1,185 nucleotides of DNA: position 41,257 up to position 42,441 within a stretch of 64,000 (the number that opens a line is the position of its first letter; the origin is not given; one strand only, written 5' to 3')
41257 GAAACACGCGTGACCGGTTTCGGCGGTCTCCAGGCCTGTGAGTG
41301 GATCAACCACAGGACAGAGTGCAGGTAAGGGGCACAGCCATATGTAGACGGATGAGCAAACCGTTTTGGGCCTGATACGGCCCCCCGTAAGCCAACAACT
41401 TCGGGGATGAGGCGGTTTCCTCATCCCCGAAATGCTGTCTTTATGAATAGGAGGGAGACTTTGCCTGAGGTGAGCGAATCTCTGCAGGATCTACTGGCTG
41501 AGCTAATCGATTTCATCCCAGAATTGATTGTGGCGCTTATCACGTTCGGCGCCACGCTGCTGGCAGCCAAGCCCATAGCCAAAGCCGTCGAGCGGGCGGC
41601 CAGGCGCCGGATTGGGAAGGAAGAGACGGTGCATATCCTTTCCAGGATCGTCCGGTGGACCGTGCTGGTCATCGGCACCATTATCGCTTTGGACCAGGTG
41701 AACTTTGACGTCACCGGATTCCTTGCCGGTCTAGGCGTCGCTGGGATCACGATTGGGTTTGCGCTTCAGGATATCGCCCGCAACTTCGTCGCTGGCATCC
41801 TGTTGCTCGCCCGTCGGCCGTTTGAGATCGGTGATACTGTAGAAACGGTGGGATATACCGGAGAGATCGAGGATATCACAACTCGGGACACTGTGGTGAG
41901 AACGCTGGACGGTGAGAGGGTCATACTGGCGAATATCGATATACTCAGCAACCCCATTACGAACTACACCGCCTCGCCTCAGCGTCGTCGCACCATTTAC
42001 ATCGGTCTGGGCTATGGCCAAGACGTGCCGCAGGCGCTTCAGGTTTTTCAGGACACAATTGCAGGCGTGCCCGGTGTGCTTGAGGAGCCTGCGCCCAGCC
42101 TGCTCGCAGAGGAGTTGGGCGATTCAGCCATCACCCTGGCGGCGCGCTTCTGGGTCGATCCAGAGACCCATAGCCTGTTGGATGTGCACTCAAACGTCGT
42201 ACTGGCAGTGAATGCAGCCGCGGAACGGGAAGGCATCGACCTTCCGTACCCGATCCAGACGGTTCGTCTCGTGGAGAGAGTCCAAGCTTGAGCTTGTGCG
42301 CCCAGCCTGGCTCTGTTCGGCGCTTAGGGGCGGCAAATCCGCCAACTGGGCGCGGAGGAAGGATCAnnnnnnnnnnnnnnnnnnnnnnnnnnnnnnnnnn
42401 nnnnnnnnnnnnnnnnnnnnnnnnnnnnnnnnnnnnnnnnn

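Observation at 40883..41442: About 560-nt low-GC non-coding region ending in a strong GC hairpin immediately upstream of the MscS channel gene: candidate structured leader, riboswitch or small RNA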

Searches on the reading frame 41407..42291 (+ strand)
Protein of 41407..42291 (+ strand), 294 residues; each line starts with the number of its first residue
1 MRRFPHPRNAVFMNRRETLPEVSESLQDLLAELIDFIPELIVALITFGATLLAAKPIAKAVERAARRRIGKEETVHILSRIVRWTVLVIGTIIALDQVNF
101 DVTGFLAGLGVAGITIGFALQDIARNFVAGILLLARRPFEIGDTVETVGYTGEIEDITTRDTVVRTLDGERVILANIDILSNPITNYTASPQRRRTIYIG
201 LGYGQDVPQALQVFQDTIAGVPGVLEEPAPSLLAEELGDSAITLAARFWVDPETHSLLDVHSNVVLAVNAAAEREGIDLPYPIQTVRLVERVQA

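Call 11: find_related_loci(query=window:41443-42288:+, collection=genome_contigs, flank=4000)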
Query window:41443-42288:+ (282 aa) in genome_contigs; peptide patterns used: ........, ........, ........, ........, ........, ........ (x = any residue, [..] = any of these).
366 stretches matched a pattern; 25 encode a relative of the query (tblastn E <= 1e-3); 25 distinct loci.
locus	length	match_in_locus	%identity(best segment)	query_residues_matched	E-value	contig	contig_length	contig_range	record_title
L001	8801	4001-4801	64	13-280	3e-110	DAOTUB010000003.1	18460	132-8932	MAG TPA_asm: Anaerolineae bacterium isolate F17_41 k129_2977130, whole genome shotgun sequence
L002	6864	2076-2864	63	14-276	1e-108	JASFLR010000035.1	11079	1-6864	MAG: Anaerolineae bacterium isolate D0817M12metaG_sub_Bin_293 D0817M12metaG_FD_scaffold_458_c1, whole genome shotgun seq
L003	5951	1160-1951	63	13-276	2e-105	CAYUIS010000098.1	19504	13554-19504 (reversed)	MAG TPA_asm: uncultured Anaerolineales bacterium isolate SRP214966_co2_450 genome assembly, contig: NODE_3980_length_195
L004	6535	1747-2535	62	14-276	1e-105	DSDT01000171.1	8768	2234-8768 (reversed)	MAG TPA_asm: Chloroflexota bacterium isolate SpSt-1225 Ga0129302_1004848, whole genome shotgun sequence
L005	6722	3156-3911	62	25-276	9e-104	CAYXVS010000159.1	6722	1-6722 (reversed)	MAG TPA_asm: uncultured Anaerolineales bacterium isolate binchicken_co8_377 genome assembly, contig: NODE_22599_length_6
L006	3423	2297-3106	59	7-276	2e-104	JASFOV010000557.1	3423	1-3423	MAG: Anaerolineae bacterium isolate D0819M12metaG_Bin_204 D0819M12metaG_FD_scaffold_8201_c1, whole genome shotgun sequen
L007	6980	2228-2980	59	26-276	5e-99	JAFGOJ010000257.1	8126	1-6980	MAG: Anaerolineae bacterium isolate Zod_Metabat.614 k87_3843358, whole genome shotgun sequence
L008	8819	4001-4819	59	4-276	5e-106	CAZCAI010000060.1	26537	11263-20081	MAG TPA_asm: uncultured Anaerolineales bacterium isolate SRP332253_co1_146 genome assembly, contig: NODE_2716_length_265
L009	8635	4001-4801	55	4-270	3e-92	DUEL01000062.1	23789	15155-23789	MAG TPA_asm: Thermoflexia bacterium isolate J88 Contig62, whole genome shotgun sequence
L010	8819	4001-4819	52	10-282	1e-86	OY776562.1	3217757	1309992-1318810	MAG: Anaerolineae bacterium isolate f6896fb1-f4fb-4b0c-86b4-943ec43acfa7 genome assembly, chromosome: 1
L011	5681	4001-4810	48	5-276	3e-82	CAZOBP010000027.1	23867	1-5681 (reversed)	MAG TPA_asm: uncultured Anaerolineales bacterium isolate binchicken_co228_446 genome assembly, contig: NODE_2785_length_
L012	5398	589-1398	49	5-276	3e-80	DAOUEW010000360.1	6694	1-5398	MAG TPA_asm: Anaerolineae bacterium isolate N9_380 k139_1778644, whole genome shotgun sequence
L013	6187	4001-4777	48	22-282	1e-77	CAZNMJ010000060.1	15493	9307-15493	MAG TPA_asm: uncultured Anaerolineales bacterium isolate SRP239594_co1_144 genome assembly, contig: NODE_1704_length_154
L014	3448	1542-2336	48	10-274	5e-77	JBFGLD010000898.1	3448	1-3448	MAG: Anaerolineae bacterium isolate Mix_sand03.2021.01.D.74 k141_1738161_length_3448_cov_8.0000, whole genome shotgun se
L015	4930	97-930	45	3-282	2e-74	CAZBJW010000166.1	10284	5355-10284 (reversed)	MAG TPA_asm: uncultured Anaerolineales bacterium isolate binchicken_co294_156 genome assembly, contig: NODE_5957_length_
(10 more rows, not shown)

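Call 12: search_protein_families(library=pfam, proteins=[window:41443-42288:+], max_evalue=0.1)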
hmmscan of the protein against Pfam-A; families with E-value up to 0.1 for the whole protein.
window:41443-42288:+ (282 aa): 4 families
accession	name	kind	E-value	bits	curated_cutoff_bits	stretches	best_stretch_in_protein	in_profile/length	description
PF00924.24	MS_channel_2nd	-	8.8e-19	67.8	20.2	1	110-176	1-67/68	Mechanosensitive ion channel, beta-domain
PF21088.3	MS_channel_1st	-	1.2e-08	35.1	23.1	1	69-109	2-42/42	Mechanosensitive ion channel, transmembrane helices 2/3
PF05552.17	MS_channel_1st_1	-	4e-06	27.1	22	1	13-55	2-44/50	Mechanosensitive ion channel, conserved TM helix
PF21082.3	MS_channel_3rd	-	6.1e-06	27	21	1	185-266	3-87/88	Mechanosensitive ion channel MscS, C-terminal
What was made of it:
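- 41449..42291 (+): SD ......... (41449-41457) and the MscS gene (start TTG 41461 or GTG 41470; stop 42291). Pfam MS_channel domains (call 12).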

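Call 15: find_encoding_contigs(protein=window:41407-42291:+, flank=5000, max_places=10)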
Protein window:41407-42291:+ (294 aa): no gene with exactly this product is on record in the collection.

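Call 16: find_homologous_proteins(query=window:41461-42288:+, max_evalue=1e-30)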
Query window:41461-42288:+ (276 aa): 671 proteins with E <= 1e-30 among 8000 candidates; the best 120 are listed.
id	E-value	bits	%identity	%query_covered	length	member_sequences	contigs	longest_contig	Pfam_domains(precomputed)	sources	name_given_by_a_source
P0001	2.4e-167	573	100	99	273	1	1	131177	PF21088.3,PF00924.25,PF05552.18,PF21082.3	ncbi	ncbi:MAG: mechanosensitive ion channel family protein [Anaerolineae bacterium]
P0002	4.2e-143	494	82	99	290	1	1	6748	PF21088.3,PF00924.25,PF21082.3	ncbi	-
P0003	3.9e-115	402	67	98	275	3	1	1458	PF21088.3,PF00924.25,PF05552.18,PF21082.3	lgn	-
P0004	5.1e-112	392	65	97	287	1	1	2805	PF21088.3,PF00924.25,PF05552.18,PF21082.3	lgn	-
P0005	1.1e-110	387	67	97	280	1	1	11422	PF21088.3,PF00924.25,PF05552.18,PF21082.3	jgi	jgi:small-conductance mechanosensitive channel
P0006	1.5e-110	387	65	99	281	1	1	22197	PF21088.3,PF00924.25,PF05552.18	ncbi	ncbi:MAG: mechanosensitive ion channel family protein [Anaerolineae bacterium]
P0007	2.7e-110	386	64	99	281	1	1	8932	PF21088.3,PF00924.25,PF05552.18,PF21082.3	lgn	-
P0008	2.3e-109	383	65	97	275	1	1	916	PF21088.3,PF00924.25,PF05552.18,PF21082.3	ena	-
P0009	4.4e-109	382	64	98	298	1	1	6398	PF21088.3,PF00924.25,PF05552.18,PF21082.3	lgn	-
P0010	5.1e-108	379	64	97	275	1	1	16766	PF21088.3,PF00924.25,PF21082.3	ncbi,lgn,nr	ncbi:MAG: mechanosensitive ion channel family protein [Anaerolineae bacterium]|nr:mechanosensitive i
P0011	4.1e-107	376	64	96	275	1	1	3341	PF21088.3,PF00924.25,PF21082.3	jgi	jgi:small-conductance mechanosensitive channel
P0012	7.0e-107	375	64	97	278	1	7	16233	PF21088.3,PF00924.25,PF21082.3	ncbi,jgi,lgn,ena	-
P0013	3.2e-106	373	62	98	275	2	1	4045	PF21088.3,PF00924.25,PF21082.3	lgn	-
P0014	4.9e-106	372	65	96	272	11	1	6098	PF21088.3,PF00924.25,PF21082.3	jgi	-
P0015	8.3e-106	371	64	96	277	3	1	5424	PF21088.3,PF00924.25,PF05552.18,PF21082.3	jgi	jgi:small-conductance mechanosensitive channel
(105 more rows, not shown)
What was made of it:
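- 41449..42291 (+): The 273-aa NCBI protein P0001 is 100% identical from GTG 41470 (call 16).
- Checked: The MscS start is probably TTG 41461 or GTG 41470 (the NCBI start, call 16), behind the SD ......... at 41449-41457.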

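Call 17: find_encoding_contigs(protein=P0002, flank=7000, max_places=5)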
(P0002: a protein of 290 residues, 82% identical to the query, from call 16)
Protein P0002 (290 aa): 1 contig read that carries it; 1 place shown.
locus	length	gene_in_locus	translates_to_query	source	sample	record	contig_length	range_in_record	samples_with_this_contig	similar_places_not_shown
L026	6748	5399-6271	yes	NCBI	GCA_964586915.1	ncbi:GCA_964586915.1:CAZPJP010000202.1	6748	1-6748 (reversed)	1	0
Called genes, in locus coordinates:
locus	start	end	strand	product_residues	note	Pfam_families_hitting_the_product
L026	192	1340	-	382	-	PF02746:MR_MLE_N, PF13378:MR_MLE_C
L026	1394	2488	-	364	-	-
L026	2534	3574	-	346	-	PF01370:Epimerase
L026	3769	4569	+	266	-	-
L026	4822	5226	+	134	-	PF00072:Response_reg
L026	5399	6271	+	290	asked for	PF21088:MS_channel_1st (weak), PF00924:MS_channel_2nd, PF21082:MS_channel_3rd (weak)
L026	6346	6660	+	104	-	PF01258:zf-dskA_traR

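Call 18: find_encoding_contigs(protein=P0001, flank=3000, max_places=5)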
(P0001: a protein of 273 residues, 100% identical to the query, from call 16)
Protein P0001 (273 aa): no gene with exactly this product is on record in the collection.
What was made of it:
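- Tried and rejected: Lookups of the window's own MscS: the exact protein was not on record (calls 15, 18).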

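Call 23: find_homologous_proteins(query=L026:4822-5223:+, max_evalue=0.00001)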
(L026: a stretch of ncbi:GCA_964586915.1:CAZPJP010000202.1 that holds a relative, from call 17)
Query L026:4822-5223:+ (134 aa): 216 proteins with E <= 0.00001 among 534 candidates; the best 120 are listed.
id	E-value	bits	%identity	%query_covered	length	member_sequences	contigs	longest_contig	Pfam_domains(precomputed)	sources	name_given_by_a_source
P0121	1.4e-82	292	100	100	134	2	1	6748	PF00072.31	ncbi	-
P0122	3.2e-60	220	82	93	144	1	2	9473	PF00072.31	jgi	jgi:DNA-binding NtrC family response regulator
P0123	1.7e-58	214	82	91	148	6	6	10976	PF00072.31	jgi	jgi:DNA-binding NtrC family response regulator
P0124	2.1e-58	214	78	93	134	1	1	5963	PF00072.31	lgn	-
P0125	2.1e-56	207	78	91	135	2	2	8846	PF00072.31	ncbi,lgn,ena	-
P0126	1.4e-55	205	78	94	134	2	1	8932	PF00072.31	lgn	-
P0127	4.0e-55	203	74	97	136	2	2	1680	PF00072.31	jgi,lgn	jgi:two-component system response regulator HydG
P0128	7.8e-55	202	73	98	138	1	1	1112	PF00072.31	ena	-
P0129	2.0e-53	198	77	91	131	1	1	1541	PF00072.31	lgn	-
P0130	1.3e-51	192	74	96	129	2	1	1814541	PF00072.31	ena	-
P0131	1.1e-50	189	68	100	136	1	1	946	PF00072.31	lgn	-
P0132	2.3e-50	188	70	96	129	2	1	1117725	PF00072.31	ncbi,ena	-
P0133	2.6e-50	188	71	92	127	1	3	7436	PF00072.31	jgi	jgi:DNA-binding NtrC family response regulator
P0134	4.6e-50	187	66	100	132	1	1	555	PF00072.31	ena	-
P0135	8.4e-50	186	68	99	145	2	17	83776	PF00072.31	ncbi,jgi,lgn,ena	-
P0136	9.8e-50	186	70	93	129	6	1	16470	PF00072.31,PF06490.18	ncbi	-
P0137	2.8e-49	184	66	96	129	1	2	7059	PF00072.31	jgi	jgi:DNA-binding NtrC family response regulator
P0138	4.2e-49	184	74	91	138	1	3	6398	PF00072.31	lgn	-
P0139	1.5e-48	182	69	98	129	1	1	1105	PF00072.31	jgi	jgi:DNA-binding NtrC family response regulator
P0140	2.9e-47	178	68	83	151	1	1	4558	PF00072.31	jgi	jgi:DNA-binding NtrC family response regulator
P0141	1.6e-46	176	70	93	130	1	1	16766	PF00072.31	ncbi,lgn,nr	ncbi:MAG: response regulator [Anaerolineae bacterium]|nr:response regulator [Anaerolineae bacterium]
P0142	5.9e-44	167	67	93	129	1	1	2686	PF00072.31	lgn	-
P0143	4.5e-43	164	63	99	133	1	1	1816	PF00072.31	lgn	-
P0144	5.2e-42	161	80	74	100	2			PF00072.31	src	-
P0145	5.5e-41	158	64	88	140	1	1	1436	PF00072.31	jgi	jgi:CheY-like chemotaxis protein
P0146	1.6e-38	150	60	92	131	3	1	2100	PF00072.31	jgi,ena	-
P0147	4.8e-37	145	63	87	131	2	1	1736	PF00072.31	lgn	-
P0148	1.6e-36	143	60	91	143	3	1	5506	PF00072.31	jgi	jgi:DNA-binding NtrC family response regulator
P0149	4.3e-36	142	57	89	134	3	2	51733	PF00072.31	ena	-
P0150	1.0e-35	141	57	99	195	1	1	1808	PF21349.3,PF00301.26,PF00072.31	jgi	jgi:rubredoxin/CheY-like chemotaxis protein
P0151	1.7e-35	140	60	89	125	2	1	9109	PF00072.31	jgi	-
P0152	1.9e-35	140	57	90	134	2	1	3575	PF00072.31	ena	-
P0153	2.2e-35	139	57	88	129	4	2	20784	PF00072.31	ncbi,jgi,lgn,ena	jgi:DNA-binding NtrC family response regulator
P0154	4.0e-35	139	59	89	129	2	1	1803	PF00072.31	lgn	-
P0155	2.1e-34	136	57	91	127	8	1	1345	PF00072.31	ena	-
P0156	2.1e-34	136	59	87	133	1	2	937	PF00072.31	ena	-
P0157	3.2e-34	136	59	89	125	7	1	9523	PF00072.31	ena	-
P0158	3.6e-34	136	57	91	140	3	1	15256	PF00072.31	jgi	jgi:two-component system response regulator GlrR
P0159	3.7e-34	136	56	94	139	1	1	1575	PF00072.31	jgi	jgi:DNA-binding NtrC family response regulator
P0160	6.5e-34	135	59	91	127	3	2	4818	PF00072.31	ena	-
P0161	7.4e-34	135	59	87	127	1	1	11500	PF00072.31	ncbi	-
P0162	1.0e-33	134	52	91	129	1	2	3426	PF00072.31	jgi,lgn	jgi:CheY-like chemotaxis protein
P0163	1.3e-33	134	54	94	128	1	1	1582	PF23198.2,PF00072.31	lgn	-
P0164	1.4e-33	134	55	96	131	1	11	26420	PF00072.31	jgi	jgi:DNA-binding NtrC family response regulator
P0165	1.5e-33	134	54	94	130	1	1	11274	PF00072.31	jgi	jgi:DNA-binding NtrC family response regulator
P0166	1.9e-33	133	55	92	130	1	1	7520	PF00072.31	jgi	jgi:DNA-binding NtrC family response regulator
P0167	3.3e-33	132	57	91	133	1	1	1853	PF00072.31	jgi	jgi:DNA-binding NtrC family response regulator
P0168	3.6e-33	132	57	91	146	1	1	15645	PF00072.31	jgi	jgi:CheY-like chemotaxis protein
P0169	5.9e-33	132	55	91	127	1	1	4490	PF00072.31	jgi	jgi:two-component system response regulator HydG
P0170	6.8e-33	131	55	91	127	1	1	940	PF00072.31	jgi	jgi:DNA-binding NtrC family response regulator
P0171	9.1e-33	131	53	92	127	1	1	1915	PF00072.31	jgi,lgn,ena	-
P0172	1.3e-32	131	75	66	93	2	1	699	PF00072.31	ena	-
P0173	1.5e-32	130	56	91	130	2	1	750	PF00072.31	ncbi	-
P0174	1.5e-32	130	49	97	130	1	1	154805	PF00072.31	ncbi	ncbi:MAG: response regulator [Anaerolineae bacterium]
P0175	1.9e-32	130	52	94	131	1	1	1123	PF00072.31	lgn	-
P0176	1.9e-32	130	58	92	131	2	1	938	PF00072.31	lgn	-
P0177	1.9e-32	130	54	91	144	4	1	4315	PF00072.31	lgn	-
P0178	2.2e-32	130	53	90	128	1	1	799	PF00072.31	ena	-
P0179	3.5e-32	129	57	91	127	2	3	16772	PF00072.31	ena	-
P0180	3.5e-32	129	57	88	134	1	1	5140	PF00072.31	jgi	jgi:DNA-binding NtrC family response regulator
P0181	4.9e-32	129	51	96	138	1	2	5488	PF00072.31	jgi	jgi:two-component system, cell cycle response regulator CpdR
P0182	6.9e-32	128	56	92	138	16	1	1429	PF00072.31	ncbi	-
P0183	8.0e-32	128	53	88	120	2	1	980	PF00072.31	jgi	-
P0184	1.2e-31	127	55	93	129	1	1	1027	PF00072.31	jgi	jgi:DNA-binding NtrC family response regulator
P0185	1.2e-31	127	55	92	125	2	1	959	PF00072.31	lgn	-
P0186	1.3e-31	127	56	92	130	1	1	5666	PF00072.31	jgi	jgi:two-component system response regulator HydG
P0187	1.4e-31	127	54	93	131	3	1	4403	PF00072.31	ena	-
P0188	1.4e-31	127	55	91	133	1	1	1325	PF23198.2,PF00072.31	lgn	-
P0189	1.6e-31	127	57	91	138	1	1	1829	PF00072.31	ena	-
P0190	1.7e-31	127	54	95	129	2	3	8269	PF00072.31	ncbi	-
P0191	1.8e-31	127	52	94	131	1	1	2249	PF00072.31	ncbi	-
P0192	2.5e-31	126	52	94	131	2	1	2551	PF00072.31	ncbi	-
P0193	2.6e-31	126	56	91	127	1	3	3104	PF00072.31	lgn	-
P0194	2.7e-31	126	53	97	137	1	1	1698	PF00072.31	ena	-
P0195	2.9e-31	126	53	88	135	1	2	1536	PF00072.31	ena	-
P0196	3.6e-31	126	54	91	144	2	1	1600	PF00072.31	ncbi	ncbi:MAG: response regulator [Anaerolineae bacterium]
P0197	3.8e-31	126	54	93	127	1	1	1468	PF00072.31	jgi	jgi:DNA-binding NtrC family response regulator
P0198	3.8e-31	126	52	88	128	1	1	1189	PF00072.31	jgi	-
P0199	4.2e-31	126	52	99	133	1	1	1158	PF00072.31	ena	-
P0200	5.0e-31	125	53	90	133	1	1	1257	PF00072.31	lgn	-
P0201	5.6e-31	125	54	94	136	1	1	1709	PF00072.31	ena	-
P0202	8.5e-31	125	49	98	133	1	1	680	PF00072.31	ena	-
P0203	1.0e-30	124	55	89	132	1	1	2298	PF00072.31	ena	-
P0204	1.3e-30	124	52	84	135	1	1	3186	PF00072.31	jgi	jgi:DNA-binding NtrC family response regulator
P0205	1.4e-30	124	53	91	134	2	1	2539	PF00072.31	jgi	jgi:two-component system response regulator PilR (NtrC family)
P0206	1.9e-30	124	53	91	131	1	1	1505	PF00072.31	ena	-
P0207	1.9e-30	124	50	92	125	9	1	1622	PF00072.31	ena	-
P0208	2.4e-30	123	52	94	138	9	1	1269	PF00072.31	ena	-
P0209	3.1e-30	123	53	90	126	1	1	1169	PF00072.31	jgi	jgi:DNA-binding NtrC family response regulator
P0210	3.4e-30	123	50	95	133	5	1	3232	PF00072.31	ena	-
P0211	3.5e-30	123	55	92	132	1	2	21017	PF00072.31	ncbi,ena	-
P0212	3.9e-30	123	52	91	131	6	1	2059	PF00072.31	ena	-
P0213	3.9e-30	123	55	88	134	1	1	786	PF00072.31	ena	-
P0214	4.3e-30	122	54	92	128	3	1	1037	PF00072.31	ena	-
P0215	6.1e-30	122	51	92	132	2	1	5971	PF00072.31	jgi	jgi:DNA-binding NtrC family response regulator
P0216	6.3e-30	122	52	91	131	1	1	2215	PF00072.31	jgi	jgi:CheY-like chemotaxis protein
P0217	7.3e-30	122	50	89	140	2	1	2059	PF00072.31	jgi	jgi:CheY-like chemotaxis protein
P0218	8.2e-30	122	51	90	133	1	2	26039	PF00072.31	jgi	jgi:CheY-like chemotaxis protein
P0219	9.5e-30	121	51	99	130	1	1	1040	PF00072.31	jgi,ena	jgi:DNA-binding NtrC family response regulator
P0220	1.3e-29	121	50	99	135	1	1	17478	PF00072.31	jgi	-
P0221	1.4e-29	121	52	90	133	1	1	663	PF00072.31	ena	-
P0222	1.4e-29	121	52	91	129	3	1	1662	PF00072.31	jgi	-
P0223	1.5e-29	121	51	91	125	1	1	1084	PF00072.31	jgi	-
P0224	1.7e-29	120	53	93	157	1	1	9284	PF00072.31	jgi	jgi:DNA-binding NtrC family response regulator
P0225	2.0e-29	120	52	88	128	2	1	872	PF00072.31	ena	-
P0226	2.0e-29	120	54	89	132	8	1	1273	PF00072.31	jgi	-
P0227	2.1e-29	120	50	98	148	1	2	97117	PF00072.31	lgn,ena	-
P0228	2.1e-29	120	51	91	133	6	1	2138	PF00072.31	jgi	jgi:DNA-binding NtrC family response regulator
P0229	2.3e-29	120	52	88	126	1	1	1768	PF00072.31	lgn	-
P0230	2.4e-29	120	52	90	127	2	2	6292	PF00072.31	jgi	-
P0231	2.8e-29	120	49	97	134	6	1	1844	PF00072.31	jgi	jgi:DNA-binding NtrC family response regulator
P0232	2.9e-29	120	49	96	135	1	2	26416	PF00072.31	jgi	jgi:CheY-like chemotaxis protein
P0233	3.3e-29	120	50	89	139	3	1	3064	PF00072.31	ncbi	ncbi:MAG: response regulator [Anaerolineae bacterium]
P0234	3.6e-29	119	54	88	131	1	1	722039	PF00072.31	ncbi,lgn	-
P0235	3.8e-29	119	53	90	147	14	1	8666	PF00072.31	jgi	-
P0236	3.9e-29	119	53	91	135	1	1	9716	PF00072.31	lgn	-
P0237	3.9e-29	119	55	89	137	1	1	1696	PF00072.31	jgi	jgi:DNA-binding NtrC family response regulator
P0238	6.7e-29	119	49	99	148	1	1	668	PF00072.31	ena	-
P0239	6.8e-29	119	53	90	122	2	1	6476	PF00072.31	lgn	-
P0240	7.9e-29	118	52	93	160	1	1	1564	PF00072.31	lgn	-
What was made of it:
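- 216 RR homologues were found at E<=1e-5, the closest 66-82% identical (call 23).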

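Call 26: find_related_loci(query=A3, collection=metagenome_contigs, flank=2500)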
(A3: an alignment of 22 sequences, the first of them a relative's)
Query A3 (134 aa) in metagenome_contigs; peptide patterns used: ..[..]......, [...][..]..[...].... (x = any residue, [..] = any of these).
600 stretches matched a pattern (row limit reached: there are more); 407 encode a relative of the query (tblastn E <= 1e-3); the best 80 are kept; 80 distinct loci.
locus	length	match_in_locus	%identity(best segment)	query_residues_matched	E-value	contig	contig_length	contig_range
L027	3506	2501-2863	41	4-124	9e-28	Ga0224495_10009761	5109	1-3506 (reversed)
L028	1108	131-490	43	2-122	4e-25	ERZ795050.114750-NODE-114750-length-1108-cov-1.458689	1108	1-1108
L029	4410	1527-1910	34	2-131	8e-21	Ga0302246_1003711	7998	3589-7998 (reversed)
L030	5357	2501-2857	34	5-122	2e-16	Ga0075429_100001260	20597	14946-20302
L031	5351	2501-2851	34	5-123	1e-15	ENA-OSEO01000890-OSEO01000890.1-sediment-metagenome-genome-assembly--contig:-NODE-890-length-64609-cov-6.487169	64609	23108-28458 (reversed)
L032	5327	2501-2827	39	5-112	1e-14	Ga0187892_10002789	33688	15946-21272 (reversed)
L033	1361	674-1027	34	5-126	2e-14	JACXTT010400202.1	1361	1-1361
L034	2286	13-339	38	4-116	2e-14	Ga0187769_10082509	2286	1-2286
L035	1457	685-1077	35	2-134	3e-14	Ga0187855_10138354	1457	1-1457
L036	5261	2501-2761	39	1-89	4e-14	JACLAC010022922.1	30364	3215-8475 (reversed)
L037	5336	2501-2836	36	6-117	5e-14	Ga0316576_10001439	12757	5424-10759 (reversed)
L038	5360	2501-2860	31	4-125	7e-14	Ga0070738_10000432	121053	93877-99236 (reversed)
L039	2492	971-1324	36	5-124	1e-13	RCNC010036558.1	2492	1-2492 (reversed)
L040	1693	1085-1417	39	1-112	1e-13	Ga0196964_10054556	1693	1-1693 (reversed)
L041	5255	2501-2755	38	1-87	2e-13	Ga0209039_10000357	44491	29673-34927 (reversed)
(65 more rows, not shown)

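Call 27: find_encoding_contigs(protein=P0122, flank=3000, max_places=3)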
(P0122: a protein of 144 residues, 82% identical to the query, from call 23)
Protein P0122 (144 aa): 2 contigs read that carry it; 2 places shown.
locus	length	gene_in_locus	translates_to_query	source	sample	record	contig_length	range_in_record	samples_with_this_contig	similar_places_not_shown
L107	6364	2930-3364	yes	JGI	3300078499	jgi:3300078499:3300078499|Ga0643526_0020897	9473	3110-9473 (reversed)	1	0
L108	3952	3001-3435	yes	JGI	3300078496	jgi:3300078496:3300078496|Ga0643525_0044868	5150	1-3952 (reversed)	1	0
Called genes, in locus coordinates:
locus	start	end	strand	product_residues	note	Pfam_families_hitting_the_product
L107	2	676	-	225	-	?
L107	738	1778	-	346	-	PF01370:Epimerase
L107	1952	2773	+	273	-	-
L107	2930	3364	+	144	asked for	PF00072:Response_reg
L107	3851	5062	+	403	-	PF00140:Sigma70_r1_2, PF04542:Sigma70_r2, PF04539:Sigma70_r3, PF04545:Sigma70_r4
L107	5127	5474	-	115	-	PF01329:Pterin_4a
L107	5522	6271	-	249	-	PF04454:Linocin_M18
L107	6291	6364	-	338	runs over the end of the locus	PF00210:Ferritin (weak)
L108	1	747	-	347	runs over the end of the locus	-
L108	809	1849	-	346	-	PF01370:Epimerase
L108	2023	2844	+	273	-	-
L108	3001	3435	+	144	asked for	PF00072:Response_reg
